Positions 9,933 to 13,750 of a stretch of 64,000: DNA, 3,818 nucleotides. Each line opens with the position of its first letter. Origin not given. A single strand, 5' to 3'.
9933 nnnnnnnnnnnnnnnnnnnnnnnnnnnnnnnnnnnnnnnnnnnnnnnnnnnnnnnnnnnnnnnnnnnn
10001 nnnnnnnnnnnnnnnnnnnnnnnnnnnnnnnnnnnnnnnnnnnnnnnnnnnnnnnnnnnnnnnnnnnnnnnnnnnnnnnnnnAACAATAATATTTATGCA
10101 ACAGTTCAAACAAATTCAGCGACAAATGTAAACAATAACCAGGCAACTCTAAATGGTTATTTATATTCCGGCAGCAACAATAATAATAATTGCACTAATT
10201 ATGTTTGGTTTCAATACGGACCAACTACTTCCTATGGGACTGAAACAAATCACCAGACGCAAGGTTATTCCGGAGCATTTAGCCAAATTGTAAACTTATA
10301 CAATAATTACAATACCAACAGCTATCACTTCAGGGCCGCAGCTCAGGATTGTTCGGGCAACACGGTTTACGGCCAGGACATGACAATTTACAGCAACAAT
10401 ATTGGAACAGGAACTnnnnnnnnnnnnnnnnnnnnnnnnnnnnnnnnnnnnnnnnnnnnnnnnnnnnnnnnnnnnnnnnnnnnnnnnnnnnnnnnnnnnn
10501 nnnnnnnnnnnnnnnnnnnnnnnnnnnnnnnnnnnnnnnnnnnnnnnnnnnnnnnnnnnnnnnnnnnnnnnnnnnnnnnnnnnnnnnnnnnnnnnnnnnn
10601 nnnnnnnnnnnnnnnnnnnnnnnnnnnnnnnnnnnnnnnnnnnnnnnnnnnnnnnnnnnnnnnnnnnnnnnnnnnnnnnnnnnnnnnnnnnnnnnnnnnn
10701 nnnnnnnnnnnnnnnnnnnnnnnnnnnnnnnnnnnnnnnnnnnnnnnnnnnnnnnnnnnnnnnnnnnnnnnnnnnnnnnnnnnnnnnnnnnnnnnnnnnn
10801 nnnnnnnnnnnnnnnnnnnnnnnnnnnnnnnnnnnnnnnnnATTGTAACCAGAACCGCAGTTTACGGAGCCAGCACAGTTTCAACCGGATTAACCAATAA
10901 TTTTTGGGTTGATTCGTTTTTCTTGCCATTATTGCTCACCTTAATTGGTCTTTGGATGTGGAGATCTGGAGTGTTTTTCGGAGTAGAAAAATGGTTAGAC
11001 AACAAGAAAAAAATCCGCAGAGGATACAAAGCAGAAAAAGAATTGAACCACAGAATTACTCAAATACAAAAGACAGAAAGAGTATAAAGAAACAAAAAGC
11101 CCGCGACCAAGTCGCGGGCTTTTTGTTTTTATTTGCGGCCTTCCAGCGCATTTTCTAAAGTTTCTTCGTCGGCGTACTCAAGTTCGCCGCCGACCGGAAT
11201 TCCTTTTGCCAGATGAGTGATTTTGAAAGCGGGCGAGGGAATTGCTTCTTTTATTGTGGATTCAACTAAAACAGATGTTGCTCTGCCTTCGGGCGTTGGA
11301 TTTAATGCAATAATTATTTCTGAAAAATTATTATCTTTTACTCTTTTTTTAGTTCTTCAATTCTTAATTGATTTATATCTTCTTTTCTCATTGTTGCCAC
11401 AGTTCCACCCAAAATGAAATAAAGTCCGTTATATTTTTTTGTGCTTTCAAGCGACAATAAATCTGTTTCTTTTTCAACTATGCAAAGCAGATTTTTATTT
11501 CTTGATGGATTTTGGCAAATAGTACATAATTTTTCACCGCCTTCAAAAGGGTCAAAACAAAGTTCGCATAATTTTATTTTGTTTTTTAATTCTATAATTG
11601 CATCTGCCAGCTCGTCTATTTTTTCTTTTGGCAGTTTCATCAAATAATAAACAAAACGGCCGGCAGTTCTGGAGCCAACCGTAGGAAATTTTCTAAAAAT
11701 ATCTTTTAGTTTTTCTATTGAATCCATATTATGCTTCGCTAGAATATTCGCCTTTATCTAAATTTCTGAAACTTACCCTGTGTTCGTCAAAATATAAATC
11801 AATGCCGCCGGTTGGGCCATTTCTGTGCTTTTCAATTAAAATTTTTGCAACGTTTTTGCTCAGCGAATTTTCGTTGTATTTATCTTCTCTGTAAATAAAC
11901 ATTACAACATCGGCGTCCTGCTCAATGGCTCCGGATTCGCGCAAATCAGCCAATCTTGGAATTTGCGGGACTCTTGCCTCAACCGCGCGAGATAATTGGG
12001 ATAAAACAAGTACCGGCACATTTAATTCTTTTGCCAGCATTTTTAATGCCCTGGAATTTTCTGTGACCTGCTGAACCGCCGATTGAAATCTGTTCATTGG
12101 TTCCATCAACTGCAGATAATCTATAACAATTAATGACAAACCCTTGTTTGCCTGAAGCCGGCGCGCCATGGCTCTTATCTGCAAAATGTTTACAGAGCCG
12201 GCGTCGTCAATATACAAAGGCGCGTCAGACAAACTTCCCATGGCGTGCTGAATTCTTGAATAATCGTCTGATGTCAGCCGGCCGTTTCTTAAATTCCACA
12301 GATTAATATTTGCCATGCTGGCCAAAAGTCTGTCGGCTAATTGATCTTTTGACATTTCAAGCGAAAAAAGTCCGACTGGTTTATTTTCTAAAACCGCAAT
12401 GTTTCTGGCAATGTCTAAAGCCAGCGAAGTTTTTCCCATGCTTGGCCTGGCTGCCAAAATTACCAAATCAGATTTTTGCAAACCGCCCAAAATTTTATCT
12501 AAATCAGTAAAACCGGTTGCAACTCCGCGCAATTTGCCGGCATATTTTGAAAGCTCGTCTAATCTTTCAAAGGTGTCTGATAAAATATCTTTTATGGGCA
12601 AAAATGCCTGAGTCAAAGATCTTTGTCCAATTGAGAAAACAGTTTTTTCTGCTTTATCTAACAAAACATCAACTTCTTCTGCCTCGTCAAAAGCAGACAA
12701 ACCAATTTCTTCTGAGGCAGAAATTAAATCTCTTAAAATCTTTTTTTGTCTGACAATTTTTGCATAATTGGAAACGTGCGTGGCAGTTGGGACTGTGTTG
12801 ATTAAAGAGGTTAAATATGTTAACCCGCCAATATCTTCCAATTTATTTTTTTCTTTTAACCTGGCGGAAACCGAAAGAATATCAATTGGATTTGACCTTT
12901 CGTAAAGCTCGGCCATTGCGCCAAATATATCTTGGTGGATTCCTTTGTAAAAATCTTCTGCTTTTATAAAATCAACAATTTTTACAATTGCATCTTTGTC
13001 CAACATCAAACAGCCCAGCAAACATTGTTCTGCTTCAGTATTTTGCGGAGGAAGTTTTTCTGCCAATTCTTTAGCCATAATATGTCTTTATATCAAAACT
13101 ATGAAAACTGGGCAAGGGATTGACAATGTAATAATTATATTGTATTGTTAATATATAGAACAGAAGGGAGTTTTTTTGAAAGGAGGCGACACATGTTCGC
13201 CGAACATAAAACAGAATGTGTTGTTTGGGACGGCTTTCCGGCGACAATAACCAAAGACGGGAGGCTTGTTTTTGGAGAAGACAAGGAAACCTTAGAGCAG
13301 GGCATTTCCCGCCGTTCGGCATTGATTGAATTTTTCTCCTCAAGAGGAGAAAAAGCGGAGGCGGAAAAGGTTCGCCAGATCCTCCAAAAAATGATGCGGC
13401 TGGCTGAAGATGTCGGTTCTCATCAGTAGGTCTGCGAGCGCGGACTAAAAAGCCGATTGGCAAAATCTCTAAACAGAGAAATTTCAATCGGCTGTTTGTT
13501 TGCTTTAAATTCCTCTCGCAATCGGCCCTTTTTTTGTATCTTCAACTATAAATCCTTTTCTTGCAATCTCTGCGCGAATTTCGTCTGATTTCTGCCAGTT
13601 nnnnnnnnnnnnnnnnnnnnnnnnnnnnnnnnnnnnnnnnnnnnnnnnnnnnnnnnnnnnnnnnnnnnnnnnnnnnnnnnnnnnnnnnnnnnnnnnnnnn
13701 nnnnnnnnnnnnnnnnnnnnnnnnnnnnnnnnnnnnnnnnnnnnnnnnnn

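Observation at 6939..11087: Sortase adjacent to a 1099-aa cysteine-rich modular surface protein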

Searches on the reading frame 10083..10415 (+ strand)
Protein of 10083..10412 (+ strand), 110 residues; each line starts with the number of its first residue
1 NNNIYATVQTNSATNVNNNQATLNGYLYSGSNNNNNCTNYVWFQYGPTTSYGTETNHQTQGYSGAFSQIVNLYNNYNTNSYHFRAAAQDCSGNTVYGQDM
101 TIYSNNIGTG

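Call 13: search_protein_families(library=ncbifam, proteins=[window:10083-10412:+], max_evalue=10)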
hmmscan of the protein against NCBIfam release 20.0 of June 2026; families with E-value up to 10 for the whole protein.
seq(110 aa): 0 families

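Call 14: search_protein_families(library=pfam, proteins=[window:10083-10412:+], max_evalue=10)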
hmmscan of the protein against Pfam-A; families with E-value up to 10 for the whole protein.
seq(110 aa): 0 families

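Call 90: search_solved_structures(query=A5, max_evalue=1)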
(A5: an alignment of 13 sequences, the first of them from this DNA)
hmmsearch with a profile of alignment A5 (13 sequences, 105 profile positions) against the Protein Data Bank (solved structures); distinct sequences matched with E-value up to 1: 17.
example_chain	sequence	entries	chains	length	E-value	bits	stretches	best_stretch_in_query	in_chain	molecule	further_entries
8q6t_I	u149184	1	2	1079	7.2e-09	39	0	59-96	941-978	Titin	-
8g4l_bm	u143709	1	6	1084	5.1e-07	33.1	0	63-86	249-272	Titin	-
1x5f_A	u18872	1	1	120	0.013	18.9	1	55-86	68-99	Neogenin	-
3lpw_A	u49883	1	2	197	0.017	18.6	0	63-86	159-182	A77-A78 domain from Titin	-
5e4s_A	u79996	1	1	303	0.034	17.6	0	60-86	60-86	Contactin-4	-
7mrk_B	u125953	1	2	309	0.055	16.9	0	60-86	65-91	Contactin-4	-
7mrq_A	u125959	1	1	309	0.059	16.8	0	60-86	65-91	Contactin-4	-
4urt_B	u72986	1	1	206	0.1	16.1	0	58-86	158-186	NETRIN RECEPTOR DCC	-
5e55_A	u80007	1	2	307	0.1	16.1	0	61-86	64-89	Contactin-6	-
5x83_B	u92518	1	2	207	0.1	16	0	58-86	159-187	Netrin receptor DCC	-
9cuy_X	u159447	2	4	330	0.13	15.8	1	42-77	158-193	Hub protein | Tail protein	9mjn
9vf5_A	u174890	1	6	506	0.16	15.4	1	29-66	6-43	L-arabinose isomerase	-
2ed7_A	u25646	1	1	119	0.18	15.2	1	54-86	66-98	Netrin receptor DCC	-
2ede_A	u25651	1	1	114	0.36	14.3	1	56-86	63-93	Netrin receptor DCC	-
8bnq_A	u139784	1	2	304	0.54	13.7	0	54-86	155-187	Titin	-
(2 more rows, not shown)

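Call 91: search_protein_families(library=pfam, alignment_id=A5, max_evalue=1)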
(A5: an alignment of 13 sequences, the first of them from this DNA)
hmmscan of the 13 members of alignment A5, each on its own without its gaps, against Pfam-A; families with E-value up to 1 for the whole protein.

A. member 1, seq(103 aa): 0 families

B. families by the number of members that match (of 13 scanned): 16 families
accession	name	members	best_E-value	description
PF00041.27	fn3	3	0.039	Fibronectin type III domain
PF16656.11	Pur_ac_phosph_N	3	0.053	Purple acid Phosphatase, N-terminal domain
PF16974.11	NAR2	2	0.018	High-affinity nitrate transporter accessory, Ig-like domain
PF25059.1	FN3_DSCAM-DSCAML_C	2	0.049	DSCAM/DSCAML C-terminal Fn3-like domain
PF10626.15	TraO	1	0.0046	Conjugative transposon protein TraO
PF02018.23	CBM_4_9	1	0.02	Carbohydrate binding domain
PF24169.1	Fn3-I_PB4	1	0.044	Straight fiber protein PB4 first Fn3-like domain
PF02610.21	AraA_N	1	0.053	L-arabinose isomerase N-terminal domain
PF22352.2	K319L-like_PKD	1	0.074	K319L-like, PKD domain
PF04651.18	Pox_A12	1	0.085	Poxvirus A12 protein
PF08830.15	DUF1806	1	0.17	Protein of unknown function (DUF1806)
PF22756.2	E217_gp29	1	0.18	E217 gateway protein gp29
PF21122.3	KA1_BRSK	1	0.21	BRSK1/2 KA1 domain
PF00763.28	THF_DHG_CYH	1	0.25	Tetrahydrofolate dehydrogenase/cyclohydrolase, catalytic domain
PF00014.29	Kunitz_BPTI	1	0.5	Kunitz/Bovine pancreatic trypsin inhibitor domain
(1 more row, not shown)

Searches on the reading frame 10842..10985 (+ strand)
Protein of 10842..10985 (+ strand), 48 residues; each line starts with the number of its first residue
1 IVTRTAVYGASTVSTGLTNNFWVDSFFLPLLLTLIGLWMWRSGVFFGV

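Call 53: find_related_loci(query=A4, collection=genome_contigs, flank=10000)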
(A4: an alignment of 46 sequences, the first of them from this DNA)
Query A4 (48 aa) in genome_contigs; peptide patterns used: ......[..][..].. (x = any residue, [..] = any of these).
54 stretches matched a pattern; 46 encode a relative of the query (tblastn E <= 1e-3); 46 distinct loci.
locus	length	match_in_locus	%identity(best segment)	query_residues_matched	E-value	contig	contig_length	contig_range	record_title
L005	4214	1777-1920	83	1-48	2e-25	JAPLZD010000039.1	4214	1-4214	MAG: Candidatus Staskawiczbacteria bacterium isolate LacPavin_0920_SED5_MAG_39_11 LacPavin_0920_SED5_scaffold_2435689, w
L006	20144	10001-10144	83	1-48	9e-25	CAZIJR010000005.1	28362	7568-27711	MAG TPA_asm: uncultured Candidatus Saccharibacteria bacterium isolate SRP178699_co1_410 genome assembly, contig: NODE_18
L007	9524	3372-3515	88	1-48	3e-24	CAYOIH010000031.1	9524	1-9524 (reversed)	MAG TPA_asm: uncultured Candidatus Saccharibacteria bacterium isolate SRP178699_co1_594 genome assembly, contig: NODE_10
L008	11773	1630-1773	79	1-48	3e-24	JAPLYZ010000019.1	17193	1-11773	MAG: Candidatus Staskawiczbacteria bacterium isolate LacPavin_0920_WC70_MAG_39_33 LacPavin_0920_WC70_scaffold_433296, wh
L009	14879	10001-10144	81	1-48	1e-23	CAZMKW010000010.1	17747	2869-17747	MAG TPA_asm: uncultured Candidatus Saccharibacteria bacterium isolate SRP178699_co1_461 genome assembly, contig: NODE_39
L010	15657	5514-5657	79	1-48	2e-23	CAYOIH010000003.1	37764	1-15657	MAG TPA_asm: uncultured Candidatus Saccharibacteria bacterium isolate SRP178699_co1_594 genome assembly, contig: NODE_10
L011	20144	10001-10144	83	1-48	2e-23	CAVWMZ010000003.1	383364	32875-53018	MAG: Candidatus Staskawiczbacteria bacterium isolate MFD01223.bin.2.87 genome assembly, contig: contig_24919, whole geno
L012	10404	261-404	83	1-48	6e-23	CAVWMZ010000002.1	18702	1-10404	MAG: Candidatus Staskawiczbacteria bacterium isolate MFD01223.bin.2.87 genome assembly, contig: contig_108375, whole gen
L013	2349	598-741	83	1-48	7e-23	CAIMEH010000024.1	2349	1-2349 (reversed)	uncultured Candidatus Berkelbacteria bacterium isolate AlinenLipids_bin-6077 genome assembly, contig: bin-6077:24/34, wh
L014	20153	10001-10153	80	2-48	7e-23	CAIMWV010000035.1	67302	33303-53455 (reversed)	MAG: Candidatus Staskawiczbacteria bacterium isolate AlinenSediments_bin-0833 genome assembly, contig: bin-0833:35/35, w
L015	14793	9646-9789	71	1-48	5e-22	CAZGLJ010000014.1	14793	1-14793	MAG TPA_asm: uncultured Candidatus Saccharibacteria bacterium isolate SRP050083_co1_295 genome assembly, contig: NODE_17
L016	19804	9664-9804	74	2-48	6e-22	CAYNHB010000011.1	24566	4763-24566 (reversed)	MAG TPA_asm: uncultured Candidatus Saccharibacteria bacterium isolate SRP178699_co2_133 genome assembly, contig: NODE_12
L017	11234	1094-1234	79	2-48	1e-21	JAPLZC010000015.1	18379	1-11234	MAG: Candidatus Staskawiczbacteria bacterium isolate LacPavin_0818_WC45_MAG_38_24 LacPavin_0818_WC45_scaffold_8431, whol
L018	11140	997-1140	79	1-48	2e-21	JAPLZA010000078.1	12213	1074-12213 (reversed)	MAG: Candidatus Staskawiczbacteria bacterium isolate LacPavin_0419_WC70L_MAG_36_7 LacPavin_0419_WC70L_scaffold_505754, w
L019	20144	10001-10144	77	1-48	7e-22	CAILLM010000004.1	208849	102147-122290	Candidatus Staskawiczbacteria bacterium isolate AlinenLipids_bin-6305 genome assembly, contig: bin-6305:04/11, whole gen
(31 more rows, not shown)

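Call 103: find_homologous_proteins(query=A4, max_evalue=0.001)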
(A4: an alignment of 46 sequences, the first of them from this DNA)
Query A4 (46 sequences) (48 aa, profile of the alignment): 4 proteins with E <= 0.001 among 445 candidates.
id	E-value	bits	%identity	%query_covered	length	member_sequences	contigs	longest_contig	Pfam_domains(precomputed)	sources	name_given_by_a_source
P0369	3.1e-18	83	57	88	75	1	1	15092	-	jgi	jgi:hypothetical protein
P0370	7.8e-17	78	73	83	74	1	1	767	-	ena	-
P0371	6.9e-13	66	52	48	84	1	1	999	-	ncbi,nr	ncbi:MAG: hypothetical protein QMC95_18210, partial [Desulfitobacteriaceae bacterium]|nr:hypothetica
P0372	1.9e-9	55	77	54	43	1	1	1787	-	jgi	-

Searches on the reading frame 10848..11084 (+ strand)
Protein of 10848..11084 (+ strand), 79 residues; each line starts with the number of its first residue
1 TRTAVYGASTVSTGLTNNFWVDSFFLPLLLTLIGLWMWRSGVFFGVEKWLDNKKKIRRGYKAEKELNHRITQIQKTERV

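Call 13: search_protein_families(library=ncbifam, proteins=[window:10848-11084:+], max_evalue=10)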
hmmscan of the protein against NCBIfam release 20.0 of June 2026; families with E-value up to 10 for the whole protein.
seq(79 aa): 1 family
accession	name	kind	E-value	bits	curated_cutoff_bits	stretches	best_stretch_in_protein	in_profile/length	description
TIGR03912.1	PylS_Nterm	equivalog_domain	0.054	13.8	51.15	1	28-57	7-36/89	pyrrolysine--tRNA(Pyl) ligase small subunit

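Call 14: search_protein_families(library=pfam, proteins=[window:10848-11084:+], max_evalue=10)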
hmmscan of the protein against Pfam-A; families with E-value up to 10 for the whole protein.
seq(79 aa): 1 family
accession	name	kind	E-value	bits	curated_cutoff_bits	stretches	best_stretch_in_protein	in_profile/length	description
PF04819.17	DUF716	-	0.076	13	25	1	11-48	50-86/138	Family of unknown function (DUF716)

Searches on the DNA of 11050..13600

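Call 95: search_rna_families(source=window, start=11050, end=13600, threshold=evalue, max_evalue=0.1)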
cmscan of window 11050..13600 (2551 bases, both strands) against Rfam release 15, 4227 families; matches with E-value up to 0.1: 2.
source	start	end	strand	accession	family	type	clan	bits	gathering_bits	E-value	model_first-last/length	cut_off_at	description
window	11090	11161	-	RF00506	Thr_leader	Cis-reg; leader;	-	33.6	55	0.00075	1-118/118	no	Threonine operon leader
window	11066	11128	+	RF00506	Thr_leader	Cis-reg; leader;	-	32.6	55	0.0013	1-118/118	no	Threonine operon leader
